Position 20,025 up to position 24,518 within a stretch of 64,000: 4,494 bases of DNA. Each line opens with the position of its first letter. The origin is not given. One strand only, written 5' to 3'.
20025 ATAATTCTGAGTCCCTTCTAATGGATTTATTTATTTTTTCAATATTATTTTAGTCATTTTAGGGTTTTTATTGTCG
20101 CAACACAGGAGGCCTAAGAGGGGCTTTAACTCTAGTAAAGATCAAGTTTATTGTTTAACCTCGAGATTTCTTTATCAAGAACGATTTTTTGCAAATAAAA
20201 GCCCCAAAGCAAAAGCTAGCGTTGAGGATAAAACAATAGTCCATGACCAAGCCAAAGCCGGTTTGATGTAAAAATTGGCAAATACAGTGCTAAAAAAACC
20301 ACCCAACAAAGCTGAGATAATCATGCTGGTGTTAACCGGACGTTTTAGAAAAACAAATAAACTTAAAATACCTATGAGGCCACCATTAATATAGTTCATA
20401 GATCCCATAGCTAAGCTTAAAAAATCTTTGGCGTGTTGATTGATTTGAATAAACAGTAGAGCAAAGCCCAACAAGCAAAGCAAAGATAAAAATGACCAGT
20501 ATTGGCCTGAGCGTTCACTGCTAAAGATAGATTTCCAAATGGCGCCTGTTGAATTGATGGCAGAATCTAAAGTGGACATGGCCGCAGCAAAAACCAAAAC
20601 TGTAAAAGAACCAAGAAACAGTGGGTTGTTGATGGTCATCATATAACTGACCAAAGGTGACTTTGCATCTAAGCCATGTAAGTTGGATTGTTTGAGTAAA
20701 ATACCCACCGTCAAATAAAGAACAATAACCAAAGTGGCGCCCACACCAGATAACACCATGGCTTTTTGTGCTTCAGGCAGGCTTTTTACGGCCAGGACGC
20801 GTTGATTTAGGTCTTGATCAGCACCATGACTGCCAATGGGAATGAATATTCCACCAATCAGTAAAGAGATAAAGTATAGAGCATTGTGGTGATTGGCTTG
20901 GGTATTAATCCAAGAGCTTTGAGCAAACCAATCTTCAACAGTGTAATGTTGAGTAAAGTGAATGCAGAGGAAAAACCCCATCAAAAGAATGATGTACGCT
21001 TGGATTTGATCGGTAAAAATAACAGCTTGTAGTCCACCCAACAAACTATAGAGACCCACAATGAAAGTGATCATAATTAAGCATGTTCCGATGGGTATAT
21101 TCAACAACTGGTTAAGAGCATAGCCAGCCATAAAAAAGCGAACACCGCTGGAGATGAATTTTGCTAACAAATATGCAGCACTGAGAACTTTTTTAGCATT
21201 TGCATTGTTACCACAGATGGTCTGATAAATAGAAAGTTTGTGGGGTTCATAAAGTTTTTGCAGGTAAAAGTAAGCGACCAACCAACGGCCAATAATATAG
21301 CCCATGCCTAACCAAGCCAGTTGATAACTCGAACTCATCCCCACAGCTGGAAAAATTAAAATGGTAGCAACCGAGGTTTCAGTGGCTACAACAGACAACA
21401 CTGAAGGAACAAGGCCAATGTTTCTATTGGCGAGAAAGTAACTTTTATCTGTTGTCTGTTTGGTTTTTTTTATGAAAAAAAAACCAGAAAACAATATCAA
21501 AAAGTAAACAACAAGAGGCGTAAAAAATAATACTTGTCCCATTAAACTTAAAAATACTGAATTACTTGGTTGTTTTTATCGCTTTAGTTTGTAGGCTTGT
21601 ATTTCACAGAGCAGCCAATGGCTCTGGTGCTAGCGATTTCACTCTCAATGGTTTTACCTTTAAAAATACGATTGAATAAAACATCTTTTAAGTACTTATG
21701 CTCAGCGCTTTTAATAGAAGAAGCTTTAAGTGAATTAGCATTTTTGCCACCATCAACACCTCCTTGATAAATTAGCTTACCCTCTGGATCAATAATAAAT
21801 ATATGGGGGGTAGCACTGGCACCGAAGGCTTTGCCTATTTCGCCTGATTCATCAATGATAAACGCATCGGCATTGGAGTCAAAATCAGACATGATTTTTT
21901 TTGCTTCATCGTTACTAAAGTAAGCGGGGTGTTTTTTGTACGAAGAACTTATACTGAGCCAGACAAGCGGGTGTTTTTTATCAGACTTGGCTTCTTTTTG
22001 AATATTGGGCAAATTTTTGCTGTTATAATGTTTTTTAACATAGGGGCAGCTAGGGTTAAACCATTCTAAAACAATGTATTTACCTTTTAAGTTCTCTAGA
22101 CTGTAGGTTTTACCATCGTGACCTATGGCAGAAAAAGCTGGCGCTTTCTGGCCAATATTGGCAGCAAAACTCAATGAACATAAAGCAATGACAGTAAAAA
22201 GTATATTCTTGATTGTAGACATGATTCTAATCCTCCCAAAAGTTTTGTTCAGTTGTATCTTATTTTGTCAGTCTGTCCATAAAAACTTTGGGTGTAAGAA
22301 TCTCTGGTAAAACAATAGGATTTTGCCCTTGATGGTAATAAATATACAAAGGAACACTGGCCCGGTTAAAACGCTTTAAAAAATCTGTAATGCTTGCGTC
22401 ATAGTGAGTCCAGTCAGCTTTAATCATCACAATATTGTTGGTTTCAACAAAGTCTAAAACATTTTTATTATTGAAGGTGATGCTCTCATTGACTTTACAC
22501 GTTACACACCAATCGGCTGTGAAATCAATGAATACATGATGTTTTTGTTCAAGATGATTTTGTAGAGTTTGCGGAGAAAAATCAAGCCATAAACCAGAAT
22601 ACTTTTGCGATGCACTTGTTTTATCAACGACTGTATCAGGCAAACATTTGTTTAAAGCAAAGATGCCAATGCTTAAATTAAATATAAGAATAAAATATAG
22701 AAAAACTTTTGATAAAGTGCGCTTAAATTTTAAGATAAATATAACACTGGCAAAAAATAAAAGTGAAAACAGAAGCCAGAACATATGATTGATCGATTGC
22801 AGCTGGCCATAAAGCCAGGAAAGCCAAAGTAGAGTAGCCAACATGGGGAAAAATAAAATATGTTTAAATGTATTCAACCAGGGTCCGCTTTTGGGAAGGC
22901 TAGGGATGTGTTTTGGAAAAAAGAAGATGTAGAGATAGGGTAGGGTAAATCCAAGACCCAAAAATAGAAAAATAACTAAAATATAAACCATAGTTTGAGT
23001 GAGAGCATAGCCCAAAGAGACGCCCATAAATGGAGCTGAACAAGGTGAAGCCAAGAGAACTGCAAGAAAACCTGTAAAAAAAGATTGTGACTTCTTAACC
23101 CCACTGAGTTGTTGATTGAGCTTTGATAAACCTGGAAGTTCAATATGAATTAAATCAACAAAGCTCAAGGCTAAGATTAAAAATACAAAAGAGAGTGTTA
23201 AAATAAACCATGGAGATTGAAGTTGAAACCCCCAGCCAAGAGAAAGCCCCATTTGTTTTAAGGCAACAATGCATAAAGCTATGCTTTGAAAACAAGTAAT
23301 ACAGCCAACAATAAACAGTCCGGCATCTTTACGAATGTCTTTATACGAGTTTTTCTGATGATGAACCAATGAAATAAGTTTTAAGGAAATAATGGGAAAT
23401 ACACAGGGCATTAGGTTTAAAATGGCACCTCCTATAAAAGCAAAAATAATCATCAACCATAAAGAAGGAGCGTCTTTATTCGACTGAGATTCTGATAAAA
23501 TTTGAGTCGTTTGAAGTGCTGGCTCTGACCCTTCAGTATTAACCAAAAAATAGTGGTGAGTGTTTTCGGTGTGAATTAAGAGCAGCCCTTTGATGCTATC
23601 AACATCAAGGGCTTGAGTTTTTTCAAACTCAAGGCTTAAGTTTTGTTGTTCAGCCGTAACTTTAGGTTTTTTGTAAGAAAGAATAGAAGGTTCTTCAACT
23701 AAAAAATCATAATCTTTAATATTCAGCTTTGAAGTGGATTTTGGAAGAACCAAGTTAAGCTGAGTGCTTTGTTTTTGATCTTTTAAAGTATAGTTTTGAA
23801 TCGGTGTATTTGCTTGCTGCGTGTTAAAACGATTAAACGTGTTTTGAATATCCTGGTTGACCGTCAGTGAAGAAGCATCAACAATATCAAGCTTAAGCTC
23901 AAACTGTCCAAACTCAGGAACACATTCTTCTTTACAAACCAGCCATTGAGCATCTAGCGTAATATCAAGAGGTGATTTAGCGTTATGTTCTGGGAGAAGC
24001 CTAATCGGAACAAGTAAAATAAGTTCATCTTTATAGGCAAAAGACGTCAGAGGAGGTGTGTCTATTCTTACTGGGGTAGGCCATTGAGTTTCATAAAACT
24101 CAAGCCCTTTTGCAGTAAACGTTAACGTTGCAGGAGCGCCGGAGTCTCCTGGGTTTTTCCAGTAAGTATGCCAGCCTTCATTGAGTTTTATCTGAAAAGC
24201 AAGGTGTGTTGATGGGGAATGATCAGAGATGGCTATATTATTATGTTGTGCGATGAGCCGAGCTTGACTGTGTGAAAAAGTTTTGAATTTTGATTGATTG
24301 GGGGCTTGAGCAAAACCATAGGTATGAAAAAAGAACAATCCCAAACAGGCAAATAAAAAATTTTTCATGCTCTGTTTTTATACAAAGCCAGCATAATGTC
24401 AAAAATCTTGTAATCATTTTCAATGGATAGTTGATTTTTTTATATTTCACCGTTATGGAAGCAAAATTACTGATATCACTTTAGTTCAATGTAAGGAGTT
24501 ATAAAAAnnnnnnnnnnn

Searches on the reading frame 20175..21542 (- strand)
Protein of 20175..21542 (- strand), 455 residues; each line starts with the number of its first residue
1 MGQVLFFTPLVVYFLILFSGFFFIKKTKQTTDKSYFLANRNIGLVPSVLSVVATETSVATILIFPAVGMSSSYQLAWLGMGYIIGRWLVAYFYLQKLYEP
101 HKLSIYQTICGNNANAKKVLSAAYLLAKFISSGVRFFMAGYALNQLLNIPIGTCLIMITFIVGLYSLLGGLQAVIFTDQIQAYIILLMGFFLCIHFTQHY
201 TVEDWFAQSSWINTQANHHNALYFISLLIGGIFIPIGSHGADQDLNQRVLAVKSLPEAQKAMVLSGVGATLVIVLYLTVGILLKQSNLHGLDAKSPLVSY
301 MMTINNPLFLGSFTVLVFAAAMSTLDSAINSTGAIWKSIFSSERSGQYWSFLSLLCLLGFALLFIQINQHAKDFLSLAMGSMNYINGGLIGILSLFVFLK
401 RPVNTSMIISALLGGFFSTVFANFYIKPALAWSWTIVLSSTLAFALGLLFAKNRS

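Call 31: search_protein_families(library=pfam, proteins=[window:20175-21542:-], max_evalue=0.0001)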
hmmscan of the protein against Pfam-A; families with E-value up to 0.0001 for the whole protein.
window:20175-21542:- (455 aa): 1 family
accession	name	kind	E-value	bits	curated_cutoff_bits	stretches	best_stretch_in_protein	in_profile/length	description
PF00474.23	SSF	-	8.7e-19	68.1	22.8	1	35-401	1-393/406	Sodium:solute symporter family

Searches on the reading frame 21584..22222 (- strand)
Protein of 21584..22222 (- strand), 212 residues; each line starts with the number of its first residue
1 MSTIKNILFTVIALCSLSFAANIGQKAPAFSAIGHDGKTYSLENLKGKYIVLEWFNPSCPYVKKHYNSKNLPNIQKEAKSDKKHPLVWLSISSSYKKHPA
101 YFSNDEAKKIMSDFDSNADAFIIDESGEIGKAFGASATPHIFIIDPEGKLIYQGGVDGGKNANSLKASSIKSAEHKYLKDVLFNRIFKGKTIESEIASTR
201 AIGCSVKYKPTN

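Call 9: search_protein_families(library=pfam, proteins=[window:21584-22222:-], max_evalue=0.001)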
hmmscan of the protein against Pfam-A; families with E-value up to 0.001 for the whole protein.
window:21584-22222:- (212 aa): 3 families
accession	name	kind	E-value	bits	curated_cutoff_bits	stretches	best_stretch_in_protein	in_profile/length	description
PF08534.16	Redoxin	-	6.9e-13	49.1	26.6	1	24-158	3-136/148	Redoxin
PF00578.27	AhpC-TSA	-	7e-13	49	26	1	23-152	1-123/124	AhpC/TSA family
PF13098.12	Thioredoxin_2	-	2.2e-07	31.6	27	1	46-157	4-96/104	Thioredoxin-like domain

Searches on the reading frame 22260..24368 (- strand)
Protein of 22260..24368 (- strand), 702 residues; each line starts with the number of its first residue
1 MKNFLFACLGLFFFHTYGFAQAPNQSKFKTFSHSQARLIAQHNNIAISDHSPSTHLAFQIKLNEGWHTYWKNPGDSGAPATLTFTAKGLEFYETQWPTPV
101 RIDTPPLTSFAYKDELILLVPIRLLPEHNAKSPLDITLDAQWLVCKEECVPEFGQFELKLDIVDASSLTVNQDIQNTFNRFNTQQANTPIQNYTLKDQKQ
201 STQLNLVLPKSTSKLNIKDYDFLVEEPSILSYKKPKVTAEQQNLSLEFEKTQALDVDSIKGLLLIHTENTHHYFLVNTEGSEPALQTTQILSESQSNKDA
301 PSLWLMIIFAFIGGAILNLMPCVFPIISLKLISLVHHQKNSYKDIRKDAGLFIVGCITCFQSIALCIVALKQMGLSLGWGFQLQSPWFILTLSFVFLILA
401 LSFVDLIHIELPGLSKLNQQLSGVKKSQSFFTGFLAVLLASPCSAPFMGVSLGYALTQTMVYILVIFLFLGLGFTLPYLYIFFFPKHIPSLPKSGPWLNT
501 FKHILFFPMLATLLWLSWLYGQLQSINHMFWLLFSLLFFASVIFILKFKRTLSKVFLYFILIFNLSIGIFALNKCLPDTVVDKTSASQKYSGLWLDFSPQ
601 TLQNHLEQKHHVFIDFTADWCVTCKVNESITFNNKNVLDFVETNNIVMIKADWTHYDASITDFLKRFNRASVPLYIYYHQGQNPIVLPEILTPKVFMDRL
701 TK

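Call 31: search_protein_families(library=pfam, proteins=[window:22260-24368:-], max_evalue=0.0001)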
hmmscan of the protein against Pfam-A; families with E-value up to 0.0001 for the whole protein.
window:22260-24368:- (702 aa): 3 families
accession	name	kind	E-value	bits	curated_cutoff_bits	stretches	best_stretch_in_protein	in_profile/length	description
PF02683.22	DsbD_TM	-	2.3e-19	70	27.1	1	304-516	2-214/219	Cytochrome C biogenesis protein transmembrane domain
PF11412.14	DsbD_N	-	3.3e-16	59.8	25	1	36-158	2-116/119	Thiol:disulfide interchange protein DsbD, N-terminal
PF13899.12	Thioredoxin_7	-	9.4e-15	55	27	1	594-678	2-81/83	Thioredoxin-like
